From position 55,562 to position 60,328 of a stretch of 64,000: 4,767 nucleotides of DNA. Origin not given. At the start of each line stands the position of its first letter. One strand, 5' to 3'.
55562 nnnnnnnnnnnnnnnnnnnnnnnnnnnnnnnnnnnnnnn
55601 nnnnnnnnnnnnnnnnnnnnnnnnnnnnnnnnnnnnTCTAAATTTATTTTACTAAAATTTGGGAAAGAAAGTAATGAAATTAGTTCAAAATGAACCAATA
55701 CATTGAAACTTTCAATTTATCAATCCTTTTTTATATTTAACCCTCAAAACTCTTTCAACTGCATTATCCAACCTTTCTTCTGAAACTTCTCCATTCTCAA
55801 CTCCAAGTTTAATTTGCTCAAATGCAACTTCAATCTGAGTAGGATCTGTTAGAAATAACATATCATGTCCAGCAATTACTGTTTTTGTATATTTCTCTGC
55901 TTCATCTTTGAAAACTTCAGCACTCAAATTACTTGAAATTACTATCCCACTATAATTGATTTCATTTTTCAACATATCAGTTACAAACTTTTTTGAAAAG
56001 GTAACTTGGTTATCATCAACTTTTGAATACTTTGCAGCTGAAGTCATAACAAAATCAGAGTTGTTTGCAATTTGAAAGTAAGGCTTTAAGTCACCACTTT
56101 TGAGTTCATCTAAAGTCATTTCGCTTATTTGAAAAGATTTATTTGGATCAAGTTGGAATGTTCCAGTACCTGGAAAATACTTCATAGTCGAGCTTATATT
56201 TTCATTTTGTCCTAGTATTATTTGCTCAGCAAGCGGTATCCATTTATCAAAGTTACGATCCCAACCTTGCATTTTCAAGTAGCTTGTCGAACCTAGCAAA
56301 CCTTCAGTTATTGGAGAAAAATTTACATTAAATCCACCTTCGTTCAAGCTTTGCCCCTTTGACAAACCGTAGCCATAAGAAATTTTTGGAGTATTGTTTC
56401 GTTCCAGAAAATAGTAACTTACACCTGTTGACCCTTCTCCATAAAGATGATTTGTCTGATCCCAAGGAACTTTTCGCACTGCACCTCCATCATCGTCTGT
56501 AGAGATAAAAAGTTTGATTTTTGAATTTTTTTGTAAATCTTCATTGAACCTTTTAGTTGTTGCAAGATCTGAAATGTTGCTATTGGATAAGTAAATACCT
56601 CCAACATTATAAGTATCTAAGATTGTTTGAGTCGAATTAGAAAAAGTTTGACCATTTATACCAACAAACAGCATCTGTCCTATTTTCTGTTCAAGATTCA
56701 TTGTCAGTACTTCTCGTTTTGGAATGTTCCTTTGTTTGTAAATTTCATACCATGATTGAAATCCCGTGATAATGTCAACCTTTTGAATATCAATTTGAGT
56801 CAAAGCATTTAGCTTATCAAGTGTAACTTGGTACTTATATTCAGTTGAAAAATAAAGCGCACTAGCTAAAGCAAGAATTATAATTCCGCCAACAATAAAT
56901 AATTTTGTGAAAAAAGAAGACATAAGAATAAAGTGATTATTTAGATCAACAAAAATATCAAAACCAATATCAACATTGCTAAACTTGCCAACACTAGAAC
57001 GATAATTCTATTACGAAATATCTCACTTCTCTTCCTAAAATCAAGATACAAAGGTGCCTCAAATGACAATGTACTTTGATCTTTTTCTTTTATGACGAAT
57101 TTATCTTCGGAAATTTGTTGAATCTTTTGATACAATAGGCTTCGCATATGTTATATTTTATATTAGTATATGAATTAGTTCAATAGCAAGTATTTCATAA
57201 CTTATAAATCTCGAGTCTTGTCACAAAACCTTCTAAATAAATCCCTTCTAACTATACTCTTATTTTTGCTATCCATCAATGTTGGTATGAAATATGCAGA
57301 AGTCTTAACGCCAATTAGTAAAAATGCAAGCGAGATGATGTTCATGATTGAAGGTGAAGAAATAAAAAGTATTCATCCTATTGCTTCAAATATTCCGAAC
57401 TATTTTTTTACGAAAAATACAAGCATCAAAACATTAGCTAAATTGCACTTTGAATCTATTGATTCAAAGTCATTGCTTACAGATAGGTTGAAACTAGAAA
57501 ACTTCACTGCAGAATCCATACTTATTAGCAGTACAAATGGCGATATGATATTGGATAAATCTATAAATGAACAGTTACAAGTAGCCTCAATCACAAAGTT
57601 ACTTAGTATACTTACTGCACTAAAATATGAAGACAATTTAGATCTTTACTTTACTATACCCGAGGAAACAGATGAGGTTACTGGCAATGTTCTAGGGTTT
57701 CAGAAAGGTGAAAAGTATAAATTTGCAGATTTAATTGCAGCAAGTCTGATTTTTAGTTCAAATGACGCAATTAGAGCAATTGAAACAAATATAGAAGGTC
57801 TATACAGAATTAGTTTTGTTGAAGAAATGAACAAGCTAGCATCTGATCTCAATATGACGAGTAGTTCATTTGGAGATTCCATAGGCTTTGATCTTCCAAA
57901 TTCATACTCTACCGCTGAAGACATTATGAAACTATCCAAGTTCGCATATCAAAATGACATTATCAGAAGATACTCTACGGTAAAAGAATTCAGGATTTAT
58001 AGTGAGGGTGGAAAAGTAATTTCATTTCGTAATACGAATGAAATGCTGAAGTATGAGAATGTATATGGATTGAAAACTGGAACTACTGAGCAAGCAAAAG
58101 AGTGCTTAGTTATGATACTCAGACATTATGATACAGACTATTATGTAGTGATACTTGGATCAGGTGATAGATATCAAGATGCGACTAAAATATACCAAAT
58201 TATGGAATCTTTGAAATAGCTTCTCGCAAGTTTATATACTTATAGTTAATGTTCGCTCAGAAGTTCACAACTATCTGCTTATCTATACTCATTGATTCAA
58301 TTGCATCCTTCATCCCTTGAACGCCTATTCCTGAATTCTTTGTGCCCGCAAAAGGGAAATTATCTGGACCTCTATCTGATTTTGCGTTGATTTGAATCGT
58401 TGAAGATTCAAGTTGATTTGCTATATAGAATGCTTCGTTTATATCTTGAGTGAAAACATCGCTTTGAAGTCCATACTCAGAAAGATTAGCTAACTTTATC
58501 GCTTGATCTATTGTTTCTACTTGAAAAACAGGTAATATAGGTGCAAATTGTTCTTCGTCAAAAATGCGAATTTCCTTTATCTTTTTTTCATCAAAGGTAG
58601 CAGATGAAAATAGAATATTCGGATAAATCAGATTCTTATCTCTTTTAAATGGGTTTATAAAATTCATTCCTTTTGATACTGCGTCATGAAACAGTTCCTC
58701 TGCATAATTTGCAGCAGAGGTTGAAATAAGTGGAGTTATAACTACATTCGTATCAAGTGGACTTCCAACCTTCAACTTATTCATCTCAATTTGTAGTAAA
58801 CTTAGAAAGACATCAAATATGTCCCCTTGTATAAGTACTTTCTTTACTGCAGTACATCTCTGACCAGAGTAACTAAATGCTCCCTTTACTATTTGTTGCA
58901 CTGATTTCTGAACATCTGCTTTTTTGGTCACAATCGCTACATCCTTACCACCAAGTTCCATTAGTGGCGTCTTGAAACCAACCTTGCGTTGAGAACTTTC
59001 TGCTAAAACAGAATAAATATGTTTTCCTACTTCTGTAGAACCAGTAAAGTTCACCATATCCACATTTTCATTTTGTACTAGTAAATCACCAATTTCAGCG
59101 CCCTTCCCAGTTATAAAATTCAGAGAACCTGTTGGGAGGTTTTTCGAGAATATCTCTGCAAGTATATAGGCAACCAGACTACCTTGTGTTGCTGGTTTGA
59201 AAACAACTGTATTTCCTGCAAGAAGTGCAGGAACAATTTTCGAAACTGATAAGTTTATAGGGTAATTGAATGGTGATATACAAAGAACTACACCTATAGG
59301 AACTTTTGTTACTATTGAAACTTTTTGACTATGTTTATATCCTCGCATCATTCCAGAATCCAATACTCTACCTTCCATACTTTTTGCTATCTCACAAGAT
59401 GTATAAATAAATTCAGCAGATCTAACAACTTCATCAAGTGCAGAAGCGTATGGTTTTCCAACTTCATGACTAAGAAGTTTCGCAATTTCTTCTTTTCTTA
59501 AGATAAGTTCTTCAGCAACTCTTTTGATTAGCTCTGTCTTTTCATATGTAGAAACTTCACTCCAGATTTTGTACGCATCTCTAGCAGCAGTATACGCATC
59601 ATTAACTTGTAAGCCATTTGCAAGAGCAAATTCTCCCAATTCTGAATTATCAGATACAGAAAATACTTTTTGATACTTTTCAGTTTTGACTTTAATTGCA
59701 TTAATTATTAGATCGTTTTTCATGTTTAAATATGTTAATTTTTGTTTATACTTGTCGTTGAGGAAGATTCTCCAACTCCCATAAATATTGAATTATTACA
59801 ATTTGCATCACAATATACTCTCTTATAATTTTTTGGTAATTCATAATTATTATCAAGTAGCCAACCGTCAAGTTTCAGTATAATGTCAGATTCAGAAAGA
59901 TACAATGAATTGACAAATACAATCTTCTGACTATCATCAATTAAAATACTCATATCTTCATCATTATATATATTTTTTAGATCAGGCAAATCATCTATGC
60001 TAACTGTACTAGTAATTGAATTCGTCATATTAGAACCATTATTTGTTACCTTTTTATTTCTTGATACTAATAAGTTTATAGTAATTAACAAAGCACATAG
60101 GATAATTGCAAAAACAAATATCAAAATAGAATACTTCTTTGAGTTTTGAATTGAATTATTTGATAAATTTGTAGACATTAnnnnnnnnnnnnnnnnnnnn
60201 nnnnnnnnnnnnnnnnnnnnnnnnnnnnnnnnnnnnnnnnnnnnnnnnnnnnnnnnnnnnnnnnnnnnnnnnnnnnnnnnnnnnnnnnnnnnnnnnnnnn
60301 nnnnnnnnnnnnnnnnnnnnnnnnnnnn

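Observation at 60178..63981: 1267-aa protein combining GH-A-like glycosidase motifs and a C-terminal lysozyme-like domain, with no signal peptide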

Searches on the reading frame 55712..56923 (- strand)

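Call 13: search_protein_families(library=pfam, proteins=[window:55712-56923:-], max_evalue=0.001)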
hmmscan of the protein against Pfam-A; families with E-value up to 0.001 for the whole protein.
window:55712-56923:- (403 aa): 1 family
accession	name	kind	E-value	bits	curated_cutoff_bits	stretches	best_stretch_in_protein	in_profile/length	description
PF00933.27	Glyco_hydro_3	-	2.5e-38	132.7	27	1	77-395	2-316/316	Glycosyl hydrolase family 3 N terminal domain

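Call 90: search_protein_families(library=ncbifam, proteins=[window:55712-56923:-], max_evalue=0.001)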
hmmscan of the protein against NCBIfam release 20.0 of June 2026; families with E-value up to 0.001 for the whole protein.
window:55712-56923:- (403 aa): 6 families
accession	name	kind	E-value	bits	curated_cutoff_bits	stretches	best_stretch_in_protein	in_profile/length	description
NF003740.0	PRK05337.1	equivalog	2.9e-26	92.4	207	1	84-372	4-295/340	beta-N-acetylhexosaminidase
NF052331.1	Bet13-16Glucosase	equivalog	2.9e-10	38.9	1330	1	241-402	177-336/750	exo-beta-d-1,3/1,6-glucosidase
NF041776.1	xylosidase_Xyl3A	equivalog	5.3e-07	28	1250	1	285-400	205-322/846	xylan 1,4-beta-xylosidase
NF052329.1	XyloArabinsidase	equivalog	6.6e-07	27.8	1050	1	241-402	186-347/750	beta-xylosidase/alpha-l-arabinosidase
NF011678.0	PRK15098.1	equivalog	7.5e-06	24.6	666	1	240-403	200-360/765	beta-glucosidase BglX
NF052330.1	BetGlucosiCelf0468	equivalog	0.00017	20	1300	1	279-401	167-282/817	beta-d-glucosidase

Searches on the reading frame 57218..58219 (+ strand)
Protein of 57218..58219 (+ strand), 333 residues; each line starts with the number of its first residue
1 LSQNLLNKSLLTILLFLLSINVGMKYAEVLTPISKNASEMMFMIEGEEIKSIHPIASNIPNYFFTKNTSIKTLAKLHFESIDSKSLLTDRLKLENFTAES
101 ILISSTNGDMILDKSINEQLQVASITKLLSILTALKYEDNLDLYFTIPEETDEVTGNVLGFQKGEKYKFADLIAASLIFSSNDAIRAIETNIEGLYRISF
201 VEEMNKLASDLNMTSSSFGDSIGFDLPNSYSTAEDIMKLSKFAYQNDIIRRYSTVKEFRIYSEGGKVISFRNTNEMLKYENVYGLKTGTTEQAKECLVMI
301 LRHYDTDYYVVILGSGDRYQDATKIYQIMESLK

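Call 13: search_protein_families(library=pfam, proteins=[window:57218-58219:+], max_evalue=0.001)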
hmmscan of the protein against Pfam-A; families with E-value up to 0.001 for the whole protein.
window:57218-58219:+ (333 aa): 1 family
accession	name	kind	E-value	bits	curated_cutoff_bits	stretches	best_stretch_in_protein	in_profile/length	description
PF00768.25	Peptidase_S11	-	1.6e-32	113.3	27.6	1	99-314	13-236/239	D-alanyl-D-alanine carboxypeptidase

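Call 90: search_protein_families(library=ncbifam, proteins=[window:57218-58219:+], max_evalue=0.001)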
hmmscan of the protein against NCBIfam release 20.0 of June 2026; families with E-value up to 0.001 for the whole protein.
window:57218-58219:+ (333 aa): 7 families
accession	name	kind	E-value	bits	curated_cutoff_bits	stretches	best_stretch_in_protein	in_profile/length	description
NF008668.0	PRK11669.1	equivalog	6.2e-20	71.5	294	1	94-328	39-279/316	D-alanyl-D-alanine endopeptidase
NF007445.0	PRK10001.1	equivalog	4.9e-14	51.9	765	1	101-315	43-264/400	serine-type D-Ala-D-Ala carboxypeptidase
NF000471.1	vanY_of_D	exception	1.5e-12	47.5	625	1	75-326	80-348/354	transpeptidase-like D-Ala-D-Ala carboxypeptidase VanY-D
NF008489.0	PRK11397.1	equivalog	5e-12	45.2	610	1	155-314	104-261/389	serine-type D-Ala-D-Ala carboxypeptidase DacD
NF038273.1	strep_PBP3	exception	1.8e-10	40.4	490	1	96-330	27-282/407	D-alanyl-D-alanine carboxypeptidase PBP3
NF038258.2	PBP4_Staph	exception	4.8e-10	38.8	500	1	94-293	37-258/366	penicillin-binding protein PBP4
NF008059.0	PRK10793.1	equivalog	3.5e-09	35.9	694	1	97-302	45-258/403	D-alanyl-D-alanine carboxypeptidase DacA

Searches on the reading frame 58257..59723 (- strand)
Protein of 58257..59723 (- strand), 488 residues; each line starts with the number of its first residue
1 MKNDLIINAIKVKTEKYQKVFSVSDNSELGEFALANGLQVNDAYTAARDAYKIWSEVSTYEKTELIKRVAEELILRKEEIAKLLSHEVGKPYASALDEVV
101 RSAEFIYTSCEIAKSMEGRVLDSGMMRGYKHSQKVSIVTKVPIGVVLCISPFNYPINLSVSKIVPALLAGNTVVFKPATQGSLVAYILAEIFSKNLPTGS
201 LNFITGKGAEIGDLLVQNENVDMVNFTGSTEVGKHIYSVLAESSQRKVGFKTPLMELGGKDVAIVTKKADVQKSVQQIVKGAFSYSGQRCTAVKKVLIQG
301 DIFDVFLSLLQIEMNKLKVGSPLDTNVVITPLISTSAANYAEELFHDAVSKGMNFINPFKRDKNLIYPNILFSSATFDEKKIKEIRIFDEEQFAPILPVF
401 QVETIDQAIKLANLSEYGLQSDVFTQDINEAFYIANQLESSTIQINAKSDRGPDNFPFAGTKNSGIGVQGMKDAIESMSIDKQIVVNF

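Call 13: search_protein_families(library=pfam, proteins=[window:58257-59723:-], max_evalue=0.001)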
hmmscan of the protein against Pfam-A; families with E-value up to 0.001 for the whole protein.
window:58257-59723:- (488 aa): 2 families
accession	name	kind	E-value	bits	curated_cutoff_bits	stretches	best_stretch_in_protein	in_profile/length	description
PF00171.27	Aldedh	-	8.5e-128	427.2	23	1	16-482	7-459/461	Aldehyde dehydrogenase family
PF05893.19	LuxC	-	1.8e-05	24.3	21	1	111-316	58-261/401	Acyl-CoA reductase (LuxC)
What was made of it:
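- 58257..59723 (-): Aldehyde dehydrogenase, third gene of the conserved run (big gene, small gene, Aldedh). Pfam Aldedh E 8.5e-128 (call 13).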

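Call 23: find_encoding_contigs(protein=window:58257-59723:-, flank=10000, max_places=6)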
Protein window:58257-59723:- (488 aa): no gene with exactly this product is on record in the collection.

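Call 90: search_protein_families(library=ncbifam, proteins=[window:58257-59723:-], max_evalue=0.001)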
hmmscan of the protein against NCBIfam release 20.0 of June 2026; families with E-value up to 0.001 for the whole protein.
window:58257-59723:- (488 aa): 45 families (the best 25 are shown)
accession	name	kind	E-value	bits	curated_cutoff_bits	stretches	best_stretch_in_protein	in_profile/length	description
NF040648.1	lactal_redase_Meth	equivalog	5.9e-115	384.9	650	1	6-487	2-463/463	lactaldehyde dehydrogenase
NF047626.1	SulfactDhSafD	equivalog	3.6e-93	313.1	700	1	20-486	5-454/454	sulfoacetaldehyde dehydrogenase SafD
NF040869.1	G3PDH_Arch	equivalog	3.9e-90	302.9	780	1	12-488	29-493/502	NADP-dependent glyceraldehyde-3-phosphate dehydrogenase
NF042993.1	AlphKGSA_gudD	equivalog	1.3e-85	288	770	1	13-466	16-459/481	alpha-ketoglutaric semialdehyde dehydrogenase GucD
TIGR01780.1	SSADH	subfamily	2.1e-84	284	646.35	1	28-477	9-443/448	succinate-semialdehyde dehydrogenase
NF010000.0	PRK13473.1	subfamily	2.3e-84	283.8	615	1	4-485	4-471/475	aminobutyraldehyde dehydrogenase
NF006916.0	PRK09407.1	equivalog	1e-81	275.2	521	1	11-478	29-488/526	succinic semialdehyde dehydrogenase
TIGR02299.1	HpaE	equivalog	1.4e-81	274.6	638.35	1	14-486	14-476/488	5-carboxymethyl-2-hydroxymuconate semialdehyde dehydrogenase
TIGR01804.1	BADH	equivalog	2.2e-80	270.4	668.6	1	14-476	11-461/467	betaine-aldehyde dehydrogenase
NF002852.0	PRK03137.1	subfamily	3.1e-79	267.1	648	1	4-449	38-473/514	L-glutamate gamma-semialdehyde dehydrogenase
TIGR03250.1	PhnAcAld_DH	equivalog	4.2e-78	263.1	635.65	1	5-480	6-464/472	phosphonoacetaldehyde dehydrogenase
NF007497.0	PRK10090.1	equivalog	1.1e-77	261.9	500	1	11-475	17-466/480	aldehyde dehydrogenase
NF009725.0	PRK13252.1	equivalog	2e-77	260.7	593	1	13-487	19-480/488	betaine-aldehyde dehydrogenase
NF052305.1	DioxValDhHalo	equivalog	1.3e-75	255.2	750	1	29-465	34-458/483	2,5-dioxovalerate dehydrogenase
NF040792.1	glyc_ald_dh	equivalog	8.5e-73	245.9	760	1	21-451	21-439/488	D-glyceraldehyde dehydrogenase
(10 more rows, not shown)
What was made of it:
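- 58257..59723 (-): The subfamily is unresolved (call 90).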

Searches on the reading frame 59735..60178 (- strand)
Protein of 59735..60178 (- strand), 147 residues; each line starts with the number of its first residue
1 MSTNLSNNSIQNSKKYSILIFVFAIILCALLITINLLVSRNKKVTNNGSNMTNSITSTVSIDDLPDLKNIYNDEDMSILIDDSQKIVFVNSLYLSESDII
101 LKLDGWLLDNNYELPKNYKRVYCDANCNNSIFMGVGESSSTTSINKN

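Call 13: search_protein_families(library=pfam, proteins=[window:59735-60178:-], max_evalue=0.001)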
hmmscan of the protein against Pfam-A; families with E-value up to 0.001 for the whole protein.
window:59735-60178:- (147 aa): 0 families

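Call 90: search_protein_families(library=ncbifam, proteins=[window:59735-60178:-], max_evalue=0.001)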
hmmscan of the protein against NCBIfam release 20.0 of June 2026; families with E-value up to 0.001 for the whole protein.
window:59735-60178:- (147 aa): 0 families
